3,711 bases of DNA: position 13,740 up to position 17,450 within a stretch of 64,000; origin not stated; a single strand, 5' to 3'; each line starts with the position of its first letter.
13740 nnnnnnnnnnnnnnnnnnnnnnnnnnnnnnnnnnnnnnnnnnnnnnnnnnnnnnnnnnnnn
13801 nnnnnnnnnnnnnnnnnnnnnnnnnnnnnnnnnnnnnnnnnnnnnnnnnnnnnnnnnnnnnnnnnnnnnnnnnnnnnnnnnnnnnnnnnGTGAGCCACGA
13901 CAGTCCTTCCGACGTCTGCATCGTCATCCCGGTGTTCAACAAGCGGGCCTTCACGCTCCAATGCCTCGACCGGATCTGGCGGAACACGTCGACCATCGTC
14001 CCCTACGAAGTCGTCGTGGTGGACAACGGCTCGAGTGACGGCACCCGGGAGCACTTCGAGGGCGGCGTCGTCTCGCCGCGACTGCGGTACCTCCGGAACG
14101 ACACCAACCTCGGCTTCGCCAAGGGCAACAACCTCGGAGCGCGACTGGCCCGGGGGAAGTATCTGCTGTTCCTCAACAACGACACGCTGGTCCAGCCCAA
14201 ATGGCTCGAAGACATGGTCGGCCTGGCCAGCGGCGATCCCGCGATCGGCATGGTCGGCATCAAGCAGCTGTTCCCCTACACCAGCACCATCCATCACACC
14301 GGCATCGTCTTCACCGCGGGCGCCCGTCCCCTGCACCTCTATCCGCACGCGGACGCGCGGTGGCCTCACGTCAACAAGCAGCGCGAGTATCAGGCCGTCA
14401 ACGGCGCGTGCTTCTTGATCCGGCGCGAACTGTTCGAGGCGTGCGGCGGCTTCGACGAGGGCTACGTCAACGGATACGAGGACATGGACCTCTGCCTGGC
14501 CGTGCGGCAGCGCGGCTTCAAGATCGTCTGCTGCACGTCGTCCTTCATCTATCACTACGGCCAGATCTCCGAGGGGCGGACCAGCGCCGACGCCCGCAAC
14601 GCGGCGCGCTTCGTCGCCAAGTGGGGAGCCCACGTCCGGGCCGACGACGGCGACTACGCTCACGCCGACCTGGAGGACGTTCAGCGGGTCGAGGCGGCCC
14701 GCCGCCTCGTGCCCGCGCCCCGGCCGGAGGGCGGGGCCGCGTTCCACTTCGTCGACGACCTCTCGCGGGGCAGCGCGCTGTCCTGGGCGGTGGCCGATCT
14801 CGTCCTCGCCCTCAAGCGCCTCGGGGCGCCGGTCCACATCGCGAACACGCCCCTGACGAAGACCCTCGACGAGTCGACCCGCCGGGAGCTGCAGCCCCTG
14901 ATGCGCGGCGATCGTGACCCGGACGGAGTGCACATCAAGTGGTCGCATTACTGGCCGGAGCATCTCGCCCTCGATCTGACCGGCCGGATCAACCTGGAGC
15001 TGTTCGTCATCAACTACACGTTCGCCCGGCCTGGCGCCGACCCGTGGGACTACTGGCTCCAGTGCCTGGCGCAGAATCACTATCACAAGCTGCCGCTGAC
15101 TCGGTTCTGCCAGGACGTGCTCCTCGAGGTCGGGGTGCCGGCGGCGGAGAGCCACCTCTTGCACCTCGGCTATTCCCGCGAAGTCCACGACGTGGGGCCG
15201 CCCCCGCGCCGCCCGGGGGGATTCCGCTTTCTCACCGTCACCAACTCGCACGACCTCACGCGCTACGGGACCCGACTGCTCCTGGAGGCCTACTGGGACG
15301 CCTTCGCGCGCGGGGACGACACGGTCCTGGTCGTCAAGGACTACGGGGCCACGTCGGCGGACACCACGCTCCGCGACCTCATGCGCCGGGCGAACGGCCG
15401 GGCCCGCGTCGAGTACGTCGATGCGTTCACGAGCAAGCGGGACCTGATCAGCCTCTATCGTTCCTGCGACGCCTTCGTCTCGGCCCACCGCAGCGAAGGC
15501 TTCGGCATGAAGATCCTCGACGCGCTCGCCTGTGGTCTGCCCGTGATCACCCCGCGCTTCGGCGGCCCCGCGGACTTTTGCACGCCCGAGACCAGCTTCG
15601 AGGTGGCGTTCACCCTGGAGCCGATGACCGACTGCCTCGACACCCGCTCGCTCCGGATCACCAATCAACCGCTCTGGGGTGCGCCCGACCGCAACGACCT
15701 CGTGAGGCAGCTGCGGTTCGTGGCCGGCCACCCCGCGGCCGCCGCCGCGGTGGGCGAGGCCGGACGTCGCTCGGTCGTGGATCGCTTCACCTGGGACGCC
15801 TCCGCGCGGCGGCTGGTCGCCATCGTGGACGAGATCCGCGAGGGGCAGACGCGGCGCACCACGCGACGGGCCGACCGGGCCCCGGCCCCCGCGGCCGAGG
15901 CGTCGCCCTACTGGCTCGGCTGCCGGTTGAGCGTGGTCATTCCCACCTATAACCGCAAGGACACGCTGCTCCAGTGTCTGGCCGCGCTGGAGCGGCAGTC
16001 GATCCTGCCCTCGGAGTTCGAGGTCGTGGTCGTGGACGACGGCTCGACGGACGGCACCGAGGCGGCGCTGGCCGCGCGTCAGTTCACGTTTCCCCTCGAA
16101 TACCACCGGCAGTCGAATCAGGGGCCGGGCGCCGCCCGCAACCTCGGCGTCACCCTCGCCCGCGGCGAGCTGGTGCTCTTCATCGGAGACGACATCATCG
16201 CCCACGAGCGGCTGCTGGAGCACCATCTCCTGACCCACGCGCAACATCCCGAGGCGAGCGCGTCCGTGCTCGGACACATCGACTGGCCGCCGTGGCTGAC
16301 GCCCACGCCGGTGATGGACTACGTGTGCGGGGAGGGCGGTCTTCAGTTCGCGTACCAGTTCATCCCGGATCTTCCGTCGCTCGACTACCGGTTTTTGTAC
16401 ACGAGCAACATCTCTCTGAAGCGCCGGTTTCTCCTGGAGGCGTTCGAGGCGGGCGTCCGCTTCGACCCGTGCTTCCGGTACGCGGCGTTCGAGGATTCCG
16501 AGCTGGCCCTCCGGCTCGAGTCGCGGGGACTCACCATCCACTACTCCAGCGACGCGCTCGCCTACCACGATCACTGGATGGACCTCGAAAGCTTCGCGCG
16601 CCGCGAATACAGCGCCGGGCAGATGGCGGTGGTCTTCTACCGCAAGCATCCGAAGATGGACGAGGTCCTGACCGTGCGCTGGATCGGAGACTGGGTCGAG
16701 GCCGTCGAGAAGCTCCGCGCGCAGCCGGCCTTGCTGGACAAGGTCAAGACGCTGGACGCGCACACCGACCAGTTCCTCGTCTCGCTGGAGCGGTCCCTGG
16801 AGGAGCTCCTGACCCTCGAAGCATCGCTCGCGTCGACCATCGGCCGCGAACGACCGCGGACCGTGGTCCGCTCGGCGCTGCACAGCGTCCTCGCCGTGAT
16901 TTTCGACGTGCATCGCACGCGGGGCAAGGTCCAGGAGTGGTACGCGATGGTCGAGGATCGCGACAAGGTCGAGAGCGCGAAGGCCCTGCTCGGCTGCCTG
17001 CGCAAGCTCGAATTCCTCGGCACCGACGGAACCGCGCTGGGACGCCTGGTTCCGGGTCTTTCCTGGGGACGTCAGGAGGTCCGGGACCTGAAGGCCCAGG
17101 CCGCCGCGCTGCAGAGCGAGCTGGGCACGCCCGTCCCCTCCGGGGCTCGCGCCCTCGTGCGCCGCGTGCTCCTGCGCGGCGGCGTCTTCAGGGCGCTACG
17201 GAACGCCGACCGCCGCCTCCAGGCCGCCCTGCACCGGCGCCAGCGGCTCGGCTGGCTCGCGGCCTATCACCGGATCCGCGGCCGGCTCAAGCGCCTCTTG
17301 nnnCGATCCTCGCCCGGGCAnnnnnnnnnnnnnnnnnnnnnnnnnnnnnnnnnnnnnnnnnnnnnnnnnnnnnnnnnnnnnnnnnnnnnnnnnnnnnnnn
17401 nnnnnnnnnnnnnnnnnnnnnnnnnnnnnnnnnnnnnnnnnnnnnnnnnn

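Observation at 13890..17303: Single 1137-aa GT2-GT4-GT2 glycosyltransferase with helical C-terminal tail, next to the Wzm/Wzt system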

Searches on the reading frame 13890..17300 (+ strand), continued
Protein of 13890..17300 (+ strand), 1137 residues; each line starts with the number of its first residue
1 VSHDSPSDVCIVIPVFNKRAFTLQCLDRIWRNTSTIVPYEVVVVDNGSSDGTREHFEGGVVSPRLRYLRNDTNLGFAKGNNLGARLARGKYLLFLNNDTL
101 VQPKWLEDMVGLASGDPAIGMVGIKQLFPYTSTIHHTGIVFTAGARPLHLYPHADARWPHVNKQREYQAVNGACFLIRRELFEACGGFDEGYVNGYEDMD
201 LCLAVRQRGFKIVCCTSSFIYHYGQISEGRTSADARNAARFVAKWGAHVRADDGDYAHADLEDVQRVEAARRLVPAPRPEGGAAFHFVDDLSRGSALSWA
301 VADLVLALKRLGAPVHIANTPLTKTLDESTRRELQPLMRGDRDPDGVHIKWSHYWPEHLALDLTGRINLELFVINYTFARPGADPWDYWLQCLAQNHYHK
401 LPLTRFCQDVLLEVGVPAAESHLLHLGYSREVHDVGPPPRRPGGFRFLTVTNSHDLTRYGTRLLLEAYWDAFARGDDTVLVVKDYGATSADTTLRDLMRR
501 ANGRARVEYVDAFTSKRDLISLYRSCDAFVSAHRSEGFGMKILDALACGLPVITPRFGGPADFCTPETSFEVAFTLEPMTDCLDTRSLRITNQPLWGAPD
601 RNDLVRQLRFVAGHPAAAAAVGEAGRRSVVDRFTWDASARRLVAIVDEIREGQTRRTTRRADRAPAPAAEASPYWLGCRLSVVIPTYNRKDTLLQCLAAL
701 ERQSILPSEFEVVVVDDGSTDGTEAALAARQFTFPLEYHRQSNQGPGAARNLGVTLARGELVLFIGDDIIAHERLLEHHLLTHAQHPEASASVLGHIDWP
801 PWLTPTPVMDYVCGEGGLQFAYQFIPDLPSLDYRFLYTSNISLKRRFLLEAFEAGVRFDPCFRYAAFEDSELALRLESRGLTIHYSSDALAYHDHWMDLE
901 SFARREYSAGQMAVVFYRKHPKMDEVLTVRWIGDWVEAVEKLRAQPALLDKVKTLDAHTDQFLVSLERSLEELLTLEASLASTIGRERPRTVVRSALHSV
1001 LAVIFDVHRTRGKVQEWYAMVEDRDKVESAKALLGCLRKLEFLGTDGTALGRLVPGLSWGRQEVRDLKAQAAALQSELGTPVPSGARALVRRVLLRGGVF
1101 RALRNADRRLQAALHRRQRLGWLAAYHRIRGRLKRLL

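Call 72: search_protein_families(library=pfam, proteins=[L043:5418-7079:-, L043:13268-14356:+, L043:14360-15148:+, L043:15896-18244:-, L043:18258-20501:-, L026:904-2967:+, L026:8120-10306:+, L026:10741-12777:+, L026:12869-13903:+, L026:14584-17943:+], max_evalue=0.00001)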
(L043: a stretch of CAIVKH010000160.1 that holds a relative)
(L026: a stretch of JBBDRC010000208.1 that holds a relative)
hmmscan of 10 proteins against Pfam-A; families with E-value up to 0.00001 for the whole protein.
L043:5418-7079:- (554 aa): 0 families

L043:13268-14356:+ (363 aa): 1 family
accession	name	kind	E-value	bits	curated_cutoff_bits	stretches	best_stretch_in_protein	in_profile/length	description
PF05050.19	Methyltransf_21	-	5.9e-20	72.5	22.7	1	167-313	1-152/173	Methyltransferase FkbM domain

L043:14360-15148:+ (263 aa): 1 family
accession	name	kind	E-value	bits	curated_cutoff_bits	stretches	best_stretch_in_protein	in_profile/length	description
PF13472.12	Lipase_GDSL_2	-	1.7e-21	77.9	32.9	1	72-246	1-177/178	GDSL-like Lipase/Acylhydrolase family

L043:15896-18244:- (783 aa): 4 families
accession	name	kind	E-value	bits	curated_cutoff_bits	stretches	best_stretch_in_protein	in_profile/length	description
PF12831.13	FAD_oxidored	-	3.6e-96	323.4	27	1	42-455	1-416/416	FAD dependent oxidoreductase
PF13450.12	NAD_binding_8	-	9.2e-09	35.9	21.9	1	45-84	1-40/68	NAD(P)-binding Rossmann-like domain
PF00890.30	FAD_binding_2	-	2.9e-08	33.7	20.4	1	42-94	1-54/414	FAD binding domain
PF01266.30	DAO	-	1.1e-06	28.8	27.9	1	42-90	1-50/353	FAD dependent oxidoreductase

L043:18258-20501:- (748 aa): 3 families
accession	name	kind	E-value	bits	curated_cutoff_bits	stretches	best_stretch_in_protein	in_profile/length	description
PF22124.2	Glyco_hydro_95_cat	-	5.7e-156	520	27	1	269-662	1-408/408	Glycosyl hydrolase family 95 catalytic domain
PF14498.12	Glyco_hyd_65N_2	-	1.2e-54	186.3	27.7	2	104-243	87-233/234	Glycosyl hydrolase family 65, N-terminal domain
PF21307.2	Glyco_hydro_95_C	-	2.5e-19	70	27.6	1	673-732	5-64/94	Glycoside hydrolase family 95, C-terminal domain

L026:904-2967:+ (688 aa): 2 families
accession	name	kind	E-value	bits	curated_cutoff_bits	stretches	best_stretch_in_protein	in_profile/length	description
PF13517.12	FG-GAP_3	-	1.4e-29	102.9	26.9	2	354-408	1-60/61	FG-GAP-like repeat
PF01839.29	FG-GAP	-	4.5e-29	100.2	22.1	0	438-463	6-27/37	FG-GAP repeat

L026:8120-10306:+ (729 aa): 8 families
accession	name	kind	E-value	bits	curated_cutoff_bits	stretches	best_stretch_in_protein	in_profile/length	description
PF00535.33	Glycos_transf_2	-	2.3e-16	60.6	23.3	1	128-295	2-163/168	Glycosyl transferase family 2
PF00534.26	Glycos_transf_1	-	9.1e-15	55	26.4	1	598-699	83-165/172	Glycosyl transferases group 1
PF13641.12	Glyco_tranf_2_3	-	6.2e-14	53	27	1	124-336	1-211/230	Glycosyltransferase like family 2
PF13692.12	Glyco_trans_1_4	-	2.9e-13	50.7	27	1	600-651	69-121/142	Glycosyl transferases group 1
PF20706.3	GT4-conflict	-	8.8e-09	35.2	26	1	601-719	275-384/385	Family 4 Glycosyltransferase in conflict systems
PF13632.12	Glyco_trans_2_3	-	4.1e-07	30.4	27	1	206-362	2-143/198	Glycosyl transferase family group 2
PF13524.12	Glyco_trans_1_2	-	4.6e-07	30.3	25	1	594-721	33-143/144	Glycosyl transferase-like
PF13712.12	Glyco_tranf_2_5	-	3.6e-06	27.3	27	1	207-361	58-207/210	Glycosyltransferase like family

L026:10741-12777:+ (679 aa): 1 family
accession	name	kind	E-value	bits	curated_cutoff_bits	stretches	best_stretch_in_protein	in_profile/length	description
PF01839.29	FG-GAP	-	3.1e-07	30.6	22.1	0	45-62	4-21/37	FG-GAP repeat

L026:12869-13903:+ (345 aa): 1 family
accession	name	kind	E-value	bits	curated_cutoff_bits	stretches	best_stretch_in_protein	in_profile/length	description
PF05050.19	Methyltransf_21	-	1.5e-20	74.4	22.7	1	152-299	1-153/173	Methyltransferase FkbM domain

L026:14584-17943:+ (1120 aa): 5 families
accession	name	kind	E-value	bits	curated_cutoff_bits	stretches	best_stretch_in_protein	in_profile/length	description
PF02415.23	Chlam_PMP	-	3.9e-13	48.6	20.6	0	145-161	1-17/19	Chlamydia polymorphic membrane protein (Chlamydia_PMP) repeat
PF13517.12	FG-GAP_3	-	7.3e-12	46.2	26.9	0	990-1043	1-59/61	FG-GAP-like repeat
PF18099.7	CBM_35_2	-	2.4e-08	34.4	23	1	641-743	6-110/112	Carbohydrate binding module (family 35)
PF01839.29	FG-GAP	-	8.1e-08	32.4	22.1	0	898-911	5-18/37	FG-GAP repeat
PF19190.6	BACON_2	-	1.1e-07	32.1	25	1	772-842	21-92/94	Viral BACON domain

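Call 88: search_protein_families(library=padloc, proteins=[window:13890-17300:+], max_evalue=0.001)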
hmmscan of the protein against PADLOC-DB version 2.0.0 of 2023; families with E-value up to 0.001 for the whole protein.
window:13890-17300:+ (1137 aa): 0 families

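Call 102: find_homologous_proteins(query=L022:9956-13255:+, max_evalue=1e-50)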
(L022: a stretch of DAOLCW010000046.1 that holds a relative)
Query L022:9956-13255:+ (1100 aa): 198 proteins with E <= 1e-50 among 8000 candidates; the best 120 are listed.
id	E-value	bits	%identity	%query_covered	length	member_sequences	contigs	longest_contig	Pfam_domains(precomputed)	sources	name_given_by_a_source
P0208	0.0e+0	2589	100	100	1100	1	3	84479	PF13632.13,PF10111.15,PF13641.13,PF13524.13,PF00535.33,PF20706.4,PF13692.13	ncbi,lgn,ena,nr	ncbi:MAG TPA: glycosyltransferase [Kiritimatiellia bacterium]|nr:glycosyltransferase [Kiritimatielli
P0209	0.0e+0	1850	72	99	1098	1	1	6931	PF13632.13,PF10111.15,PF13641.13,PF00535.33,PF13692.13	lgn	-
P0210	0.0e+0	1807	70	99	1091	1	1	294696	PF13632.13,PF10111.15,PF13641.13,PF20691.4,PF00535.33,PF13692.13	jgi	-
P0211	0.0e+0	1790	70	99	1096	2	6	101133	PF13632.13,PF10111.15,PF13641.13,PF00534.27,PF00535.33,PF20706.4,PF13692.13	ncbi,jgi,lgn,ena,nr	ncbi:MAG TPA: glycosyltransferase [Kiritimatiellia bacterium]|nr:glycosyltransferase [Kiritimatielli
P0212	0.0e+0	1581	61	99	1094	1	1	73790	PF13632.13,PF10111.15,PF13641.13,PF00534.27,PF13524.13,PF00535.33,PF20706.4,PF13692.13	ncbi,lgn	-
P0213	0.0e+0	1498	60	99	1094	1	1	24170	PF13632.13,PF13641.13,PF00534.27,PF00535.33,PF20706.4,PF13692.13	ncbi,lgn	ncbi:MAG: glycosyltransferase [Kiritimatiellia bacterium]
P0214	0.0e+0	1497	60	99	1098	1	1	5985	PF13632.13,PF10111.15,PF13641.13,PF00534.27,PF00535.33,PF20706.4,PF13692.13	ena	-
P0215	0.0e+0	1479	59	99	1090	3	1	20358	PF13632.13,PF10111.15,PF13641.13,PF20691.4,PF13524.13,PF00535.33,PF20706.4,PF13692.13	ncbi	ncbi:MAG: glycosyltransferase [Kiritimatiellia bacterium]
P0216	0.0e+0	1457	58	99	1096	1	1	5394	PF13632.13,PF10111.15,PF13641.13,PF00534.27,PF13524.13,PF00535.33,PF20706.4,PF13692.13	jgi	jgi:GT2 family glycosyltransferase/glycosyltransferase involved in cell wall biosynthesis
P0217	0.0e+0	1454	62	94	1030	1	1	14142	PF13632.13,PF13641.13,PF00534.27,PF00535.33,PF20706.4,PF13692.13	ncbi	-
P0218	0.0e+0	1443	59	100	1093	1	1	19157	PF13632.13,PF13641.13,PF00534.27,PF00535.33,PF20706.4,PF13692.13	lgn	-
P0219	0.0e+0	1439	59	99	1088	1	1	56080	PF13632.13,PF13506.14,PF13641.13,PF00534.27,PF00535.33,PF20706.4,PF13692.13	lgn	-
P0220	0.0e+0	1437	57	98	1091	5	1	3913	PF10111.15,PF13641.13,PF00534.27,PF13524.13,PF00535.33,PF20706.4,PF13692.13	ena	-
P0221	0.0e+0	1428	57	99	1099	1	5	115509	PF13632.13,PF10111.15,PF13641.13,PF00535.33,PF13692.13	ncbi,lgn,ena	-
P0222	0.0e+0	1411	58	99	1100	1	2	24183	PF13632.13,PF13641.13,PF13524.13,PF00535.33,PF13692.13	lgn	-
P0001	1.1e-176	608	37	87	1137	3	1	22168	PF13712.13,PF10111.15,PF13641.13,PF00534.27,PF13524.13,PF00535.33,PF20706.4,PF13692.13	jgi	jgi:GT2 family glycosyltransferase/glycosyltransferase involved in cell wall biosynthesis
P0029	2.7e-165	570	35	92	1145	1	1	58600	PF13632.13,PF10111.15,PF13641.13,PF00534.27,PF13524.13,PF00535.33,PF20706.4,PF13692.13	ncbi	-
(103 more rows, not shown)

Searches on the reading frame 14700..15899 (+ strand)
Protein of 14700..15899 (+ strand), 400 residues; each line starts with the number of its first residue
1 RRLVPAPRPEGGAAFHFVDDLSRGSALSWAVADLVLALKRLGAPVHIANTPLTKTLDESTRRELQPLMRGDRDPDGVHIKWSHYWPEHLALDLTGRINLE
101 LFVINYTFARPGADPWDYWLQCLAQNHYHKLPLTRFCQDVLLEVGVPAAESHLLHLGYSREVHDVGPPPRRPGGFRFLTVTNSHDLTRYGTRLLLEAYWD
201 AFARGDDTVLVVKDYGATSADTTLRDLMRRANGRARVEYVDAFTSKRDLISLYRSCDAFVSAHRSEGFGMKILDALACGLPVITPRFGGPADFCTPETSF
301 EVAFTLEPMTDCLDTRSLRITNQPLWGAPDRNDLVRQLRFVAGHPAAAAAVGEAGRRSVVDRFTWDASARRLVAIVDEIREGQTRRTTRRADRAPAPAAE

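Call 22: search_protein_families(library=pfam, proteins=[window:14700-15899:+], max_evalue=0.1)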
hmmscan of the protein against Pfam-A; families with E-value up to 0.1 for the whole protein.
window:14700-15899:+ (400 aa): 4 families
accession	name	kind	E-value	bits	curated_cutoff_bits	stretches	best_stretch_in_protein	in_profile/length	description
PF00534.26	Glycos_transf_1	-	1.9e-14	54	26.4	1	189-295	28-132/172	Glycosyl transferases group 1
PF13692.12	Glyco_trans_1_4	-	1.5e-13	51.6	27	1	185-296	12-117/142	Glycosyl transferases group 1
PF20706.3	GT4-conflict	-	3.9e-12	46.3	26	1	147-372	170-385/385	Family 4 Glycosyltransferase in conflict systems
PF13524.12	Glyco_trans_1_2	-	3.9e-11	43.5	25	1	242-373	33-143/144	Glycosyl transferase-like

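Call 69: search_solved_structures(query=window:14700-15899:+, max_evalue=1, show_alignments=2)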
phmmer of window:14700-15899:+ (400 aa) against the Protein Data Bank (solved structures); distinct sequences matched with E-value up to 1: 30.
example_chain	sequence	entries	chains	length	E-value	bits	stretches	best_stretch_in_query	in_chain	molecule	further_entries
3okc_A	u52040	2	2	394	4.8e-06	29.2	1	180-302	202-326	GDP-mannose-dependent alpha-(1-6)-phosphatidylinositol monomannoside mannosyltransferase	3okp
3oka_A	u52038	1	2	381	5.6e-06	28.9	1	180-302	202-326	GDP-mannose-dependent alpha-(1-6)-phosphatidylinositol monomannoside mannosyltransferase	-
9dcm_B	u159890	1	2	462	3.5e-05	26.3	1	243-298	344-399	Sucrose-phosphate synthase-like protein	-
8vrf_B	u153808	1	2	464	3.5e-05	26.3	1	243-298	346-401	Sucrose-phosphate synthase-like protein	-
8uag_A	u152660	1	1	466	3.6e-05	26.3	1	243-298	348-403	Sucrose-phosphate synthase-like protein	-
3c4q_A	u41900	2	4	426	0.00015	24.2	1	190-294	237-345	Predicted glycosyltransferases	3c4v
3c48_A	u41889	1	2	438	0.00016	24.1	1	190-294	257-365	Predicted glycosyltransferases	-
2f9f_A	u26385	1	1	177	0.00036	23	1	219-302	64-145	first mannosyl transferase (wbaZ-1)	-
2r60_A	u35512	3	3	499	0.00042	22.7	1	259-293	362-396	Glycosyl transferase, group 1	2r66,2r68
6kih_A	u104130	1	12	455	0.00045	22.7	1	227-328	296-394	Tll1590 protein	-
5ze7_B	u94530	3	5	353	0.00098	21.5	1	159-294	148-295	UDP-glucose:tetrahydrobiopterin glucosyltransferase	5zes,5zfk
5zer_A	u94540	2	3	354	0.00099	21.5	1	159-294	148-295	UDP-glucose:tetrahydrobiopterin glucosyltransferase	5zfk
4pqg_A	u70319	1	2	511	0.001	21.5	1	211-283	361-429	Glycosyltransferase Gtf1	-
5e9t_A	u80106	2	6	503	0.0017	20.8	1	211-284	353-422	Glycosyltransferase Gtf1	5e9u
5i45_A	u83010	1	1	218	0.0031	19.9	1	224-295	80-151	Glycosyl transferases group 1 family protein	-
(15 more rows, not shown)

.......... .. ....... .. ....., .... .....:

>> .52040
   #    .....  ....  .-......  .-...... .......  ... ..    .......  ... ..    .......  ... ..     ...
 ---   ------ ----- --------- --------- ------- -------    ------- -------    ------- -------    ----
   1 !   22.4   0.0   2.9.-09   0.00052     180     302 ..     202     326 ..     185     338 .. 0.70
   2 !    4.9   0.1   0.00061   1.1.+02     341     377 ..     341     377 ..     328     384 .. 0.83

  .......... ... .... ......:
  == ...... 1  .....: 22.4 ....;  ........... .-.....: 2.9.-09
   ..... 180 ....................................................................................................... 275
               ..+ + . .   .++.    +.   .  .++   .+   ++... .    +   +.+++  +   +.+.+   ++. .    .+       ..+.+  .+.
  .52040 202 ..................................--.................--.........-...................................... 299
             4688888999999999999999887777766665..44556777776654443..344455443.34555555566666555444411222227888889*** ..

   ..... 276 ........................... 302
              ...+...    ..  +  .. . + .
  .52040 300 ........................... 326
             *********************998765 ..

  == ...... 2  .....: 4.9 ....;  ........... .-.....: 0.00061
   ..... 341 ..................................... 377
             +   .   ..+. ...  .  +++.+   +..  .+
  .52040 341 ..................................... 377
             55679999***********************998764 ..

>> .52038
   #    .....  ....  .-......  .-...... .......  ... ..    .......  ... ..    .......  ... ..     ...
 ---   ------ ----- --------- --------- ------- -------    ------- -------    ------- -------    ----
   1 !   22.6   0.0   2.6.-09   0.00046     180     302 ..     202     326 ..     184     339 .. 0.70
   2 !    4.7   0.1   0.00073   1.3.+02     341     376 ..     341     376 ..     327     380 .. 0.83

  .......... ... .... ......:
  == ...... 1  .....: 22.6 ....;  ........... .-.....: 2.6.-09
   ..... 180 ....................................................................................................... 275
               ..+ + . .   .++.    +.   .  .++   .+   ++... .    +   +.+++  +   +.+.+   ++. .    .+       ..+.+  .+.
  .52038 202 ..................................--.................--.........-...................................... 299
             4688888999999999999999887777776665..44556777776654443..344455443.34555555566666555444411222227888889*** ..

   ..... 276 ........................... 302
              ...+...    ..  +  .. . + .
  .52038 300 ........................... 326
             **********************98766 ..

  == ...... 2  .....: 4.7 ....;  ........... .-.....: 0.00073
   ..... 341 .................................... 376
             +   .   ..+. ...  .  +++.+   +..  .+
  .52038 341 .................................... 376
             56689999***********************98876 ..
